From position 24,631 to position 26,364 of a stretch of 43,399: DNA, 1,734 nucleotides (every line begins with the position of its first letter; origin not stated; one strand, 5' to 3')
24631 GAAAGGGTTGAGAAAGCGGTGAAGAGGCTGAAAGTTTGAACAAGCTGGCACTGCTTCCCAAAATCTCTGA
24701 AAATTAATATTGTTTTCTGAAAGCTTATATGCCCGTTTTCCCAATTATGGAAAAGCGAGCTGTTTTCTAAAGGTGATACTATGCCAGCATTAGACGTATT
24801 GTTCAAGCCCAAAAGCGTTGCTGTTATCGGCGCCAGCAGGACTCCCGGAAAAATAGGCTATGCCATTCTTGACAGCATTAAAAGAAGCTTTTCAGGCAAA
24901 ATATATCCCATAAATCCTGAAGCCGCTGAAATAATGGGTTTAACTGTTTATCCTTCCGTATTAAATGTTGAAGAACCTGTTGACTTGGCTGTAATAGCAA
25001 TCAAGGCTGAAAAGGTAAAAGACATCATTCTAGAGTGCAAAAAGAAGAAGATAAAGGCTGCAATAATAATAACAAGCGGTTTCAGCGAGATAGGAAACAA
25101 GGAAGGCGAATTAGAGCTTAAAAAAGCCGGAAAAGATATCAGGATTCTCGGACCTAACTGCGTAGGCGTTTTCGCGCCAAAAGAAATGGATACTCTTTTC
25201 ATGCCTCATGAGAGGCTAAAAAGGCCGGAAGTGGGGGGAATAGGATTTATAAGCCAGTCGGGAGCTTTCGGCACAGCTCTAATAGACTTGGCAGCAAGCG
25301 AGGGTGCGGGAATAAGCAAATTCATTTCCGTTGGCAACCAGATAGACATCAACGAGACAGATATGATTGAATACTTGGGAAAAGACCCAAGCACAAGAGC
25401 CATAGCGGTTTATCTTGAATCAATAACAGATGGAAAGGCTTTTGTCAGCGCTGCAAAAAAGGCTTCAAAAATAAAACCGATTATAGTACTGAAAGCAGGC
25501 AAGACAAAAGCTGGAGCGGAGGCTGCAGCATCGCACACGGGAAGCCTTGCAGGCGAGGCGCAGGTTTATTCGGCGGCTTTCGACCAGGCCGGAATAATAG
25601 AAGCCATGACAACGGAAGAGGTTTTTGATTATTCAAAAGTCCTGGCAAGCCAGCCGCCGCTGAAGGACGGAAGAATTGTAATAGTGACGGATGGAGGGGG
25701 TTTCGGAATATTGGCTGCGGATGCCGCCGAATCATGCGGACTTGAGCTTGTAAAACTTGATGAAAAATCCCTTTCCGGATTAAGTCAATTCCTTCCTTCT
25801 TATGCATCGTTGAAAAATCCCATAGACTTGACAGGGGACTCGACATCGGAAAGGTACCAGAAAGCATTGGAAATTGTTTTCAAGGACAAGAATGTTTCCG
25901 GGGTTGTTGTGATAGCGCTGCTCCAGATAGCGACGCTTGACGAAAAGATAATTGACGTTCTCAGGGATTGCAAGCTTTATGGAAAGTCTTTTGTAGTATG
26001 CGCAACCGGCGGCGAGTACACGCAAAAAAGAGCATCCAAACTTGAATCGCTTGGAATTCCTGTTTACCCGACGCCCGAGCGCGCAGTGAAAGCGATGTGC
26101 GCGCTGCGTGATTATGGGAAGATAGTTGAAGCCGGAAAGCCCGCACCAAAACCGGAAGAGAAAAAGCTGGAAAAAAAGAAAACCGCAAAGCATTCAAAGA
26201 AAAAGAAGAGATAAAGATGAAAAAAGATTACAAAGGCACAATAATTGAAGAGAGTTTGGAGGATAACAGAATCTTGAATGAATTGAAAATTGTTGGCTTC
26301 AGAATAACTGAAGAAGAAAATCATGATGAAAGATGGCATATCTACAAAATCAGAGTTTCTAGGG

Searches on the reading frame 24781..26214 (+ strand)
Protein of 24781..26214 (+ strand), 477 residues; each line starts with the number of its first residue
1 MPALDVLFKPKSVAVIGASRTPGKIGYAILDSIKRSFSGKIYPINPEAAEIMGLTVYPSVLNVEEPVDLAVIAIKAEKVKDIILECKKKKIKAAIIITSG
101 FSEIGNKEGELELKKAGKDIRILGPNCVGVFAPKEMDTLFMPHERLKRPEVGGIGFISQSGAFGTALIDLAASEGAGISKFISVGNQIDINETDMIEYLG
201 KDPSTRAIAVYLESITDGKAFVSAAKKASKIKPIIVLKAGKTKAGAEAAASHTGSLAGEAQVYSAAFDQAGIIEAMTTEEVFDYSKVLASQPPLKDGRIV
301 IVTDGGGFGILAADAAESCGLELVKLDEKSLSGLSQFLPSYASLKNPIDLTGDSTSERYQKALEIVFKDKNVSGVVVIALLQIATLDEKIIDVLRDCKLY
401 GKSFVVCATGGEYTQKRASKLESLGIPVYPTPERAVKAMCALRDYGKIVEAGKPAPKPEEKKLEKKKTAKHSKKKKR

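Call 70: search_protein_families(library=pfam, proteins=[window:24781-26214:+], max_evalue=1e-8)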
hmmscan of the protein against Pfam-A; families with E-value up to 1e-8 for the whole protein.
window:24781-26214:+ (477 aa): 4 families
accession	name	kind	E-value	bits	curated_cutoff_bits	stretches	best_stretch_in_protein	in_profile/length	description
PF13607.11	Succ_CoA_lig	-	5.7e-54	182.1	27.4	1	152-288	2-138/138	Succinyl-CoA ligase like flavodoxin domain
PF13380.12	CoA_binding_2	-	1.3e-24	87.3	22.8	1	11-130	1-113/116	CoA binding domain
PF02629.25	CoA_binding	-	1.7e-14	54.8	22.3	1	9-100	2-97/97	CoA binding domain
PF19045.5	Ligase_CoA_2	-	3.8e-09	37.2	23.7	0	299-435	1-144/162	Ligase-CoA domain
